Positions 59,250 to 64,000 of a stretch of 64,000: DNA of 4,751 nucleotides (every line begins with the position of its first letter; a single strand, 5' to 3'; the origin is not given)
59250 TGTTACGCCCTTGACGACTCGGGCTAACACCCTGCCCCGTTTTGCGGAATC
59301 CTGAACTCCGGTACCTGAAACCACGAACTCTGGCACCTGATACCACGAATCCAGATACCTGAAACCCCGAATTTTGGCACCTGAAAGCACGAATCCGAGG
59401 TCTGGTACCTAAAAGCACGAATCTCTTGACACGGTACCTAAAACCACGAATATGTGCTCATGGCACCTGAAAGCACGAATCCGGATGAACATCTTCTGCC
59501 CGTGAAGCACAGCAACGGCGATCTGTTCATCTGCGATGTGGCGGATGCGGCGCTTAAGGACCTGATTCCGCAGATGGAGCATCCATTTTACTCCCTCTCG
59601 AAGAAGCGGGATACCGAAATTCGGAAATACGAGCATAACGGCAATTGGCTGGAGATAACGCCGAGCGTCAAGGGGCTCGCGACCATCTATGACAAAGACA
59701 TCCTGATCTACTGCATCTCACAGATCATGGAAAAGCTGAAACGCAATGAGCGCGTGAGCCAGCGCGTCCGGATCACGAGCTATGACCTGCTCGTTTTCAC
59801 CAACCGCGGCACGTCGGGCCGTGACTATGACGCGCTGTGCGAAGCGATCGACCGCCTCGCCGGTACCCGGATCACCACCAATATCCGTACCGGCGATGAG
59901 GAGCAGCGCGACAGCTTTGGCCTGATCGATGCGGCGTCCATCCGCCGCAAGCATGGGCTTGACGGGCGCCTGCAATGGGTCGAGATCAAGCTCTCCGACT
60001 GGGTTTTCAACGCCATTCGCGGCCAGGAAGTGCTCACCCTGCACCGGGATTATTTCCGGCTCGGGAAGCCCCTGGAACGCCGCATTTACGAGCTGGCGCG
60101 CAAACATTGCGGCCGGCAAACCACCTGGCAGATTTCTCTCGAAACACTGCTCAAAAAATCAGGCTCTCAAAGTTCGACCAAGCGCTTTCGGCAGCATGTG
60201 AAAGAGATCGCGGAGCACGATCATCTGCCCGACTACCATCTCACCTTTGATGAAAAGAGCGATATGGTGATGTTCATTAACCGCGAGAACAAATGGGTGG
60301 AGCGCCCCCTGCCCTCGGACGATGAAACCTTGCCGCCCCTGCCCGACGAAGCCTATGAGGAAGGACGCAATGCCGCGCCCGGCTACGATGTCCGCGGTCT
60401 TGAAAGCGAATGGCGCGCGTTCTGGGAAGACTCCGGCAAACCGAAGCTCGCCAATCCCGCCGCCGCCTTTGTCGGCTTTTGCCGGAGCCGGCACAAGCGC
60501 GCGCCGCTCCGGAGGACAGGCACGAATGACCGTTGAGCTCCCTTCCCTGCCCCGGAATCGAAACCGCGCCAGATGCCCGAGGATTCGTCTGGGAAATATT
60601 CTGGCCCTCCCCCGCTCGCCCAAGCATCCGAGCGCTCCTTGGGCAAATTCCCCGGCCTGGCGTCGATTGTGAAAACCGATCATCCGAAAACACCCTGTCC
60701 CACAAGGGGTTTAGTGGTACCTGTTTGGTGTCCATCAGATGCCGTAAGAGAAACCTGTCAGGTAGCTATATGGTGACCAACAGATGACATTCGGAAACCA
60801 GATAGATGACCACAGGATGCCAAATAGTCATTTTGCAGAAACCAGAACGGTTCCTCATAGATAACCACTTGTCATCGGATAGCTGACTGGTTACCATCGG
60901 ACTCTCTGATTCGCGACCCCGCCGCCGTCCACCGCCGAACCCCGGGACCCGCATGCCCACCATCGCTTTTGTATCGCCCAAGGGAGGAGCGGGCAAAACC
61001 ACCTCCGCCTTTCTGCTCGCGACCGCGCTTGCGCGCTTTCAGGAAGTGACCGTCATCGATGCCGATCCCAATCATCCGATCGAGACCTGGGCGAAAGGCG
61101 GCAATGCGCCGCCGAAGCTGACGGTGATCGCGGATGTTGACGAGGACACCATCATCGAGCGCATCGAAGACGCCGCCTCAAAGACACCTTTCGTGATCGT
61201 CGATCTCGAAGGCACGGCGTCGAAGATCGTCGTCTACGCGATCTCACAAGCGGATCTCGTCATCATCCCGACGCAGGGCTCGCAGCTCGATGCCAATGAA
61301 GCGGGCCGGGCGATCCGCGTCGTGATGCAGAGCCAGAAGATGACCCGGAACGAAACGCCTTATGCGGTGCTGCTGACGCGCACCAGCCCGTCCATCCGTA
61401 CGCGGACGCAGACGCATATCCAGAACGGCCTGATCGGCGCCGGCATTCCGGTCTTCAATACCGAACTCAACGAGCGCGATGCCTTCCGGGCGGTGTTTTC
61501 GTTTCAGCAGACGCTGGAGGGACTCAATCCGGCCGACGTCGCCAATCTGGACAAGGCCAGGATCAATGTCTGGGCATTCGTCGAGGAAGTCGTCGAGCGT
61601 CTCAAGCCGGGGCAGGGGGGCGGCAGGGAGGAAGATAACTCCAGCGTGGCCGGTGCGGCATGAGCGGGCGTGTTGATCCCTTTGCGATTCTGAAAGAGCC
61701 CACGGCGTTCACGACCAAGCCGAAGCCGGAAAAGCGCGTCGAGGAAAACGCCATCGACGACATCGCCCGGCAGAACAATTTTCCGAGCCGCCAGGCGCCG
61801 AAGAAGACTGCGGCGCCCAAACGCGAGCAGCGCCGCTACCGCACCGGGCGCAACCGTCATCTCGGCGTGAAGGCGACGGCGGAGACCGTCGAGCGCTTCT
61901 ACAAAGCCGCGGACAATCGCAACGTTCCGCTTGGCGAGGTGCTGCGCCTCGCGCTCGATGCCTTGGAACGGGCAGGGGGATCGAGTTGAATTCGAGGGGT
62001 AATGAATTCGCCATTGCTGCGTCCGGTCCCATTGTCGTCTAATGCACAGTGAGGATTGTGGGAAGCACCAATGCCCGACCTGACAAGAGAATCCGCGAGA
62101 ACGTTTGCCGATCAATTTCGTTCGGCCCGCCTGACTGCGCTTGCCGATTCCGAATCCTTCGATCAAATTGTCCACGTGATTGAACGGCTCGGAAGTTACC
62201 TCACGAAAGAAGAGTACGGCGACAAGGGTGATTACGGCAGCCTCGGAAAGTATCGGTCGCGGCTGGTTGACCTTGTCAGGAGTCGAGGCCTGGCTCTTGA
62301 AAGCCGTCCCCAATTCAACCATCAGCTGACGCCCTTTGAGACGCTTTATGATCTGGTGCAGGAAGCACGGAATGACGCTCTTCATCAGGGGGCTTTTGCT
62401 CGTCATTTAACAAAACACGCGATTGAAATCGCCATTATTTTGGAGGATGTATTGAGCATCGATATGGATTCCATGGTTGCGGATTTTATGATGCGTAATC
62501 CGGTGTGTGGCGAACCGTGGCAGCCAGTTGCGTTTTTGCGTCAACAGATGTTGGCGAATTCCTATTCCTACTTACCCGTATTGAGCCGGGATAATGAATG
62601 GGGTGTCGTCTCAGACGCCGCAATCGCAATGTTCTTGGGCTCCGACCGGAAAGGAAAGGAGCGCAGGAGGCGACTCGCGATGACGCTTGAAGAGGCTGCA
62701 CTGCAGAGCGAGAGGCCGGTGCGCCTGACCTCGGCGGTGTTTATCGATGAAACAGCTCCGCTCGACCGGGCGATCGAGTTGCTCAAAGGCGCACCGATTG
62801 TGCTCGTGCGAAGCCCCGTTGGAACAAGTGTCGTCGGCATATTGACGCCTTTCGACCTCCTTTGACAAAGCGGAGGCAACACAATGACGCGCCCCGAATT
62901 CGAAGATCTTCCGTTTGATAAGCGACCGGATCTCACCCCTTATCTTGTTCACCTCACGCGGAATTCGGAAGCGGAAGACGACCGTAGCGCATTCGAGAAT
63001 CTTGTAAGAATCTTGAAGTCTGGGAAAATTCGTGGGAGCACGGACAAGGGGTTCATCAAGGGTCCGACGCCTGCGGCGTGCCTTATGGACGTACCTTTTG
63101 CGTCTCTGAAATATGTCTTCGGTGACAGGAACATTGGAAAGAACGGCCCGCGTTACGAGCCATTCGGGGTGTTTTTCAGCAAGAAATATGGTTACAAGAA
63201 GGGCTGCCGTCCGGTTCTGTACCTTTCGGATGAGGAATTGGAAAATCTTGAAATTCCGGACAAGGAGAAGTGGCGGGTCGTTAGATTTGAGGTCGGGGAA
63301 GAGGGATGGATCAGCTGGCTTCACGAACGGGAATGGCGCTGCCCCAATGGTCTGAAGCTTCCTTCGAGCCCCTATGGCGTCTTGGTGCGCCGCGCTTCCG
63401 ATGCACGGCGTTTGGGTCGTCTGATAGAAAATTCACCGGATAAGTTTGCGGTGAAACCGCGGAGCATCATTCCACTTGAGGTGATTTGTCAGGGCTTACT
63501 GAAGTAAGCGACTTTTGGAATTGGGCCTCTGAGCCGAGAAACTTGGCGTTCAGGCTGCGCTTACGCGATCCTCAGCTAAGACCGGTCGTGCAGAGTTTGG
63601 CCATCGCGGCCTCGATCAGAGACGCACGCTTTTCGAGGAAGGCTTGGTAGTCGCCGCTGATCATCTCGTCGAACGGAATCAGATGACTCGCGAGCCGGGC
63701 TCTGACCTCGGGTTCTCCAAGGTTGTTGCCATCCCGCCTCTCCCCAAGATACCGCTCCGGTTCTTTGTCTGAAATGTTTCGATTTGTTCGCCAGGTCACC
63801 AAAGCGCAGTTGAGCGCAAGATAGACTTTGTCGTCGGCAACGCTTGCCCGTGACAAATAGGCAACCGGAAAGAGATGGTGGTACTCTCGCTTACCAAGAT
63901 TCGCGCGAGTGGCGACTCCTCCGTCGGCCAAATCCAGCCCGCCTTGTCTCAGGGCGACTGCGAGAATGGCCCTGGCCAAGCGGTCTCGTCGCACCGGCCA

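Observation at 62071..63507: Candidate new defence system: HEPN-CBS fusion in an operon with an AbiGi/ART-fold protein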

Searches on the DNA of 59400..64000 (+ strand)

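Call 6: search_dna_similar(query=window:59400-64000:+, collection=plasmids, mode=near, max_rows=15)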
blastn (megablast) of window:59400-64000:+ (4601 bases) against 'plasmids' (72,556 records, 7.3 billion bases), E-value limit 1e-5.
Records with a match: 14; places in all: 14; records where one place covers at least 80% of the query: 0.
Best place of each record, by identity: 95-99% 4; 80-90% 3; 60-80% 7.
By first word of the organism name: Chromobacterium 4; Salipiger 2; Paracoccus 1; Pukyongiella 1; Thioclava 1; Komagataeibacter 1; Sphingobium 1; Roseovarius 1; Thalassococcus 1; Thalassospira 1.
By predicted mobility (MOB-suite, as given by PLSDB): non-mobilizable 9; mobilizable 4; conjugative 1.
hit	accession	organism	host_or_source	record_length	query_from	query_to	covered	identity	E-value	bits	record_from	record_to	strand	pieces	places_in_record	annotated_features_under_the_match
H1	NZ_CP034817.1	Paracoccus sp. Arc7-R13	-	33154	4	855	19%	73.0%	1e-68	270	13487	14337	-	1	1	replication initiator protein A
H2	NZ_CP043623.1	Pukyongiella litopenaei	Penaeus vannamei (shrimp),cultured ...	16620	3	837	18%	72.5%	1e-58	237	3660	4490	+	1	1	replication initiator protein A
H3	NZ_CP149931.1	Thioclava sp. GXIMD4216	-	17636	4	734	16%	73.7%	2e-66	263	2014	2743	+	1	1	replication initiator protein A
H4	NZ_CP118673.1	Komagataeibacter nataicola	mixed culture,Kombucha tea culture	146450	124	838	16%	73.5%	4e-63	252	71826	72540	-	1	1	replication initiator protein A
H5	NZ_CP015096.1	Salipiger abyssi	single cell,marine seawater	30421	121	713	13%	76.2%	1e-78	303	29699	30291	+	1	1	none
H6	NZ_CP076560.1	Sphingobium xenophagum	bacteria,La Roche-Posay thermal water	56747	1549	2158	13%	73.8%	3e-54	222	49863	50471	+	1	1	ParA family protein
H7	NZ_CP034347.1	Roseovarius faecimaris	cell culture,soil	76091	631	767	3%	77.4%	5e-12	82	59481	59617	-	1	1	replication initiator protein A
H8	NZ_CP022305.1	Thalassococcus sp. S3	-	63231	631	720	2%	84.6%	3e-14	90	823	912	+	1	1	replication initiator protein A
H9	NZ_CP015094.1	Salipiger abyssi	single cell,marine seawater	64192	631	719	2%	84.4%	1e-13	88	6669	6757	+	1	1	replication initiator protein A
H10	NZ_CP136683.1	Thalassospira lucentensis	Macrocystis pyrifera gametophyte,Whole ...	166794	262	331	2%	88.6%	4e-13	86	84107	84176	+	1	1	replication initiator protein A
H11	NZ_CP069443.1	Chromobacterium violaceum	-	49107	682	719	1%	97.4%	5e-7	66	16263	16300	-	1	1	replication initiator protein A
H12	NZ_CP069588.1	Chromobacterium violaceum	-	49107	682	719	1%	97.4%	5e-7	66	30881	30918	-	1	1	replication initiator protein A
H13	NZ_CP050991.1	Chromobacterium violaceum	Homo sapiens,clinical isolate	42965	682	719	1%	97.4%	5e-7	66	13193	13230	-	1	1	replication initiator protein A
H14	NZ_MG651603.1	Chromobacterium violaceum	Malaysia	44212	682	719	1%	97.4%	5e-7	66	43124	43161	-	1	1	replication initiator protein A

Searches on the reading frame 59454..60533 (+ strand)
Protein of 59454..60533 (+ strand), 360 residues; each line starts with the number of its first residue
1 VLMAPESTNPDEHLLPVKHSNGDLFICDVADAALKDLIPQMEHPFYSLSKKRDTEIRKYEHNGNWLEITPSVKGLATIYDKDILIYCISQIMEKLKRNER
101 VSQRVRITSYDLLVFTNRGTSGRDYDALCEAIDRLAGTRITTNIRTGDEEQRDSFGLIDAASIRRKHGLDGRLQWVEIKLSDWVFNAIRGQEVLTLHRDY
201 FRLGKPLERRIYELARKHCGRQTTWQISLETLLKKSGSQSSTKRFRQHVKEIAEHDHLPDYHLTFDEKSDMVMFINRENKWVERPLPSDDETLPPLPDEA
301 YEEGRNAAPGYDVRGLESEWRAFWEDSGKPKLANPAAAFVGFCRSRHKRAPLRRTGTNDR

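Call 3: search_protein_families(library=pfam, proteins=[window:59454-60533:+], max_evalue=1)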
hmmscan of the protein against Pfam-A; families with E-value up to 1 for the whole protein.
window:59454-60533:+ (360 aa): 2 families
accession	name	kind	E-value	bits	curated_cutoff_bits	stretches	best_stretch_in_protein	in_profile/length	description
PF10134.15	RPA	-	6.8e-89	297.8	27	1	38-263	4-228/228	Replication initiator protein A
PF01051.27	Rep3_N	-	0.00014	22.7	22.4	1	78-185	17-107/141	Initiator Replication protein, WH1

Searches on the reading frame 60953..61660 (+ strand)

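Call 3: search_protein_families(library=pfam, proteins=[window:60953-61660:+], max_evalue=1)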
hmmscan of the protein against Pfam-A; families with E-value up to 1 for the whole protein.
window:60953-61660:+ (236 aa): 7 families
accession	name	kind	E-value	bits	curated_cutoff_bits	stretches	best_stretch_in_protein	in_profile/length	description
PF07015.17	VirC1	-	7.7e-21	74.9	24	1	1-181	1-185/231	VirC1 protein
PF01656.29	CbiA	-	2.2e-12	47.5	25.4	1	4-181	1-118/125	CobQ/CobB/MinD/ParA nucleotide binding domain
PF13614.12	AAA_31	-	1.2e-10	42.1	27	2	3-40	3-41/177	AAA domain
PF09140.17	MipZ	-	4.2e-08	33.3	20.7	2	64-140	86-158/262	ATPase MipZ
PF10609.15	ParA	-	0.00027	20.9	27.1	1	3-38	5-41/246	NUBPL iron-transfer P-loop NTPase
PF02374.21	ArsA_ATPase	-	0.00063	19.5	24.3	1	4-43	3-43/305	Anion-transporting ATPase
PF06414.18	Zeta_toxin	-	0.024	14.5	22.3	1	2-38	16-52/199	Zeta toxin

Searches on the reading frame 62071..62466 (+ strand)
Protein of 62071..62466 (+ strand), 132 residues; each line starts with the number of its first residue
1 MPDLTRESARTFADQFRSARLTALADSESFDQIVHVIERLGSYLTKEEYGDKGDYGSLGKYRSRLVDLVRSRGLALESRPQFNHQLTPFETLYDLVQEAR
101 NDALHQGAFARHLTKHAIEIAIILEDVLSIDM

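Call 29: search_protein_families(library=pfam, proteins=[window:62071-62466:+], max_evalue=10)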
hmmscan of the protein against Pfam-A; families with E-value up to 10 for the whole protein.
seq(132 aa): 1 family
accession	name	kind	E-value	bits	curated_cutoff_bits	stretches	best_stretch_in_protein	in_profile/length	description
PF17793.6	AHD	-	0.1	13.1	27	1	20-45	11-36/61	ANC1 homology domain (AHD)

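Call 34: search_solved_structures(query=A4, max_evalue=10, show_alignments=4)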
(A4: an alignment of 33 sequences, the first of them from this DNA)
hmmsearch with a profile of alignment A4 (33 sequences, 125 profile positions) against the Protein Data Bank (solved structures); distinct sequences matched with E-value up to 10: 6.
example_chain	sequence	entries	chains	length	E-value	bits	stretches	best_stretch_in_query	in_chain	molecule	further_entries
9ugr_A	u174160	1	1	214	0.16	15.6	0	30-87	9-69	Syn-F4-Link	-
2fzl_A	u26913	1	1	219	0.36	14.5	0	6-36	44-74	DNA repair protein RAD25, XPB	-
6tgb_B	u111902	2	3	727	0.58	13.8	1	25-77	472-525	Engulfment and cell motility protein 1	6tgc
9lx0_A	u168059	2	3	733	0.6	13.8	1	25-77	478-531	Engulfment and cell motility protein 1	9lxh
7dpa_C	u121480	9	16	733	0.6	13.8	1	25-77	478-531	Engulfment and cell motility protein 1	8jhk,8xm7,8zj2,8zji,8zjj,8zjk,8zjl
8qae_A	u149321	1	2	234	0.77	13.4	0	35-90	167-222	sc-apCC-6-SLLA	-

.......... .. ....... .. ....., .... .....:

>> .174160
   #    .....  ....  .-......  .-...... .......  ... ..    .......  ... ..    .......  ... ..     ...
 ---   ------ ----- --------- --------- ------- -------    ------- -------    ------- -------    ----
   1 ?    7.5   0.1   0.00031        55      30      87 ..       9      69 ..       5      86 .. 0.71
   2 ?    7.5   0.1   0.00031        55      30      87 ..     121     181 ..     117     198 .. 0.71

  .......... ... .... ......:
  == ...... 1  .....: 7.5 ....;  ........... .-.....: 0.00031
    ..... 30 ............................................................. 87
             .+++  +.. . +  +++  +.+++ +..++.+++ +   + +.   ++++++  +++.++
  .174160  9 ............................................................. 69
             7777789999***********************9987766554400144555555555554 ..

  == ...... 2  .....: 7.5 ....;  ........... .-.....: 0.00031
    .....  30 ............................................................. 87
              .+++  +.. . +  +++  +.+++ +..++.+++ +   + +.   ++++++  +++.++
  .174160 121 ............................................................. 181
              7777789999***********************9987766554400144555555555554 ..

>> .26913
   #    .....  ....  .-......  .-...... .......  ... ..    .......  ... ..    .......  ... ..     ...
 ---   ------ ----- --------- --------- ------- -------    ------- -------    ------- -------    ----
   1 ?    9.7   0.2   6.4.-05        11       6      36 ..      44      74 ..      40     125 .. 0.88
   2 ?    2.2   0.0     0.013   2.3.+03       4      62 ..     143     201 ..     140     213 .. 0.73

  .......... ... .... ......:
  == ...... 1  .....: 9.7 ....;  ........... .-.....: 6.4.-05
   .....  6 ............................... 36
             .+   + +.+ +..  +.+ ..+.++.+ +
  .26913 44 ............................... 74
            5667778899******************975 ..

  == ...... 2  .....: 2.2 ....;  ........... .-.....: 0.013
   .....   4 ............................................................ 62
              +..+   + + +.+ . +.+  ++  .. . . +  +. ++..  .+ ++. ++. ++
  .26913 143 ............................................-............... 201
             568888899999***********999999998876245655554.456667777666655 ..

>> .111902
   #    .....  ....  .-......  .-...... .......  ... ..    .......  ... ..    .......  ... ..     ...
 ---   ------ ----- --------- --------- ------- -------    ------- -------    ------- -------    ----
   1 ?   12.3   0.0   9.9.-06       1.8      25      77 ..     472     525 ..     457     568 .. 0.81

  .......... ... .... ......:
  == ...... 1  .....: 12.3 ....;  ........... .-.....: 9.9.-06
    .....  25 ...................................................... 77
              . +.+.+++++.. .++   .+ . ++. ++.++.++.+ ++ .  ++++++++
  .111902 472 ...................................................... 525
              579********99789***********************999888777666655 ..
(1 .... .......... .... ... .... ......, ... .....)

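Call 60: search_protein_representatives(alignment_id=A4)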
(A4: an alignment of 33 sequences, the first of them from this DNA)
Query: 33 sequences, 125 profile positions. Proteins with E-value up to 0.001 (for the whole library): 852; up to 1e-10: 650; up to 1e-30: 218. The best 150 are listed.
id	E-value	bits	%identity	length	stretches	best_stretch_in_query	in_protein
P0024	1.0e-48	181.1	-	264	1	1-125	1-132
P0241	1.1e-48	181.0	-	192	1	4-124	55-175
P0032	1.7e-48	180.4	-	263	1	1-123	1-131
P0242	3.4e-48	179.4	-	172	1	4-123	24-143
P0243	5.4e-48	178.8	-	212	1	4-123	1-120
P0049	1.4e-46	174.2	-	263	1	1-124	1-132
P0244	8.8e-45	168.4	-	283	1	4-123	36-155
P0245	1.4e-44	167.7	-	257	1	3-123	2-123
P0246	2.5e-44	166.9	-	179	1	1-123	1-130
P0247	2.5e-44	166.9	-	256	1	4-124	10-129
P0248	9.8e-44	165.0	-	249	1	4-123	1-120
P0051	1.2e-43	164.8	-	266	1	1-124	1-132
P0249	1.4e-43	164.5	-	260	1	1-124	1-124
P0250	3.4e-43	163.2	-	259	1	4-123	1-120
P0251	6.3e-43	162.4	-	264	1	4-122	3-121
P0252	6.5e-43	162.4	-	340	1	3-123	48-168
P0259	7.9e-42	158.8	-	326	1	7-123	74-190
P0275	3.0e-40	153.7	-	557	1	8-123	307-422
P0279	7.4e-40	152.5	-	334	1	3-123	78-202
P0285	2.4e-39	150.8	-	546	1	4-122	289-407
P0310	8.1e-38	145.9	-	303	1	7-124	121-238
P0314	1.2e-37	145.3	-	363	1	4-124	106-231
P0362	9.7e-35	135.9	-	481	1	3-124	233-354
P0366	1.5e-34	135.3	-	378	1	11-123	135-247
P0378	2.7e-34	134.5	-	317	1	8-122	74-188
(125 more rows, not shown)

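Call 61: search_protein_families(library=pfam, proteins=[P0275, P0285, P0362, P0366, P0314, P0252, P0259, P0279, P0310, P0378], max_evalue=0.01)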
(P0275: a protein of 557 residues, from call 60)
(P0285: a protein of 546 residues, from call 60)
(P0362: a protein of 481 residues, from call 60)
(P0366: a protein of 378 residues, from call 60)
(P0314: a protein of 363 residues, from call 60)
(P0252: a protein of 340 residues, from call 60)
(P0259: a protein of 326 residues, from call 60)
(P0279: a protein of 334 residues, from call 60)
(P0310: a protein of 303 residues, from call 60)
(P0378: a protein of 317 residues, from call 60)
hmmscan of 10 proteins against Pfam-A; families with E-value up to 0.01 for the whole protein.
P0275 (557 aa): 0 families

P0285 (546 aa): 1 family
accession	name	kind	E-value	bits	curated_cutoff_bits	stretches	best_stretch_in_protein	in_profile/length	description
PF00571.33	CBS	-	0.00073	20.3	24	0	413-446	1-34/57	CBS domain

P0362 (481 aa): 2 families
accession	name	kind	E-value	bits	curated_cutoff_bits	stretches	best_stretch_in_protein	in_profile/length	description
PF22187.2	DUF6946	-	3.8e-69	232.8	27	1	7-223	1-212/214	Domain of unknown function (DUF6946)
PF00571.33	CBS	-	5.9e-05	23.8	24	1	443-481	10-52/57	CBS domain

P0366 (378 aa): 2 families
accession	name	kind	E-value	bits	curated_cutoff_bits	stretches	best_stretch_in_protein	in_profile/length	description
PF04250.19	DUF429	-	0.0011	19.2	23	1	17-88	128-199/214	Protein of unknown function (DUF429)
PF00571.33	CBS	-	0.0031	18.3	24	0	252-287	1-36/57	CBS domain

P0314 (363 aa): 0 families

P0252 (340 aa): 0 families

P0259 (326 aa): 1 family
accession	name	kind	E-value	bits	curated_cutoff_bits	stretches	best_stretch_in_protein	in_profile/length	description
PF00571.33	CBS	-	5.8e-08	33.4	24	1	279-326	6-52/57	CBS domain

P0279 (334 aa): 1 family
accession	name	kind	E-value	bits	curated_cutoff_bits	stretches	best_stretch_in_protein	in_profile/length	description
PF00571.33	CBS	-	4.8e-07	30.5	24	1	296-334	11-52/57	CBS domain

P0310 (303 aa): 0 families

P0378 (317 aa): 1 family
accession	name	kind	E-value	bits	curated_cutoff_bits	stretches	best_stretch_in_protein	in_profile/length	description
PF00571.33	CBS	-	4.7e-06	27.3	24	1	277-317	11-52/57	CBS domain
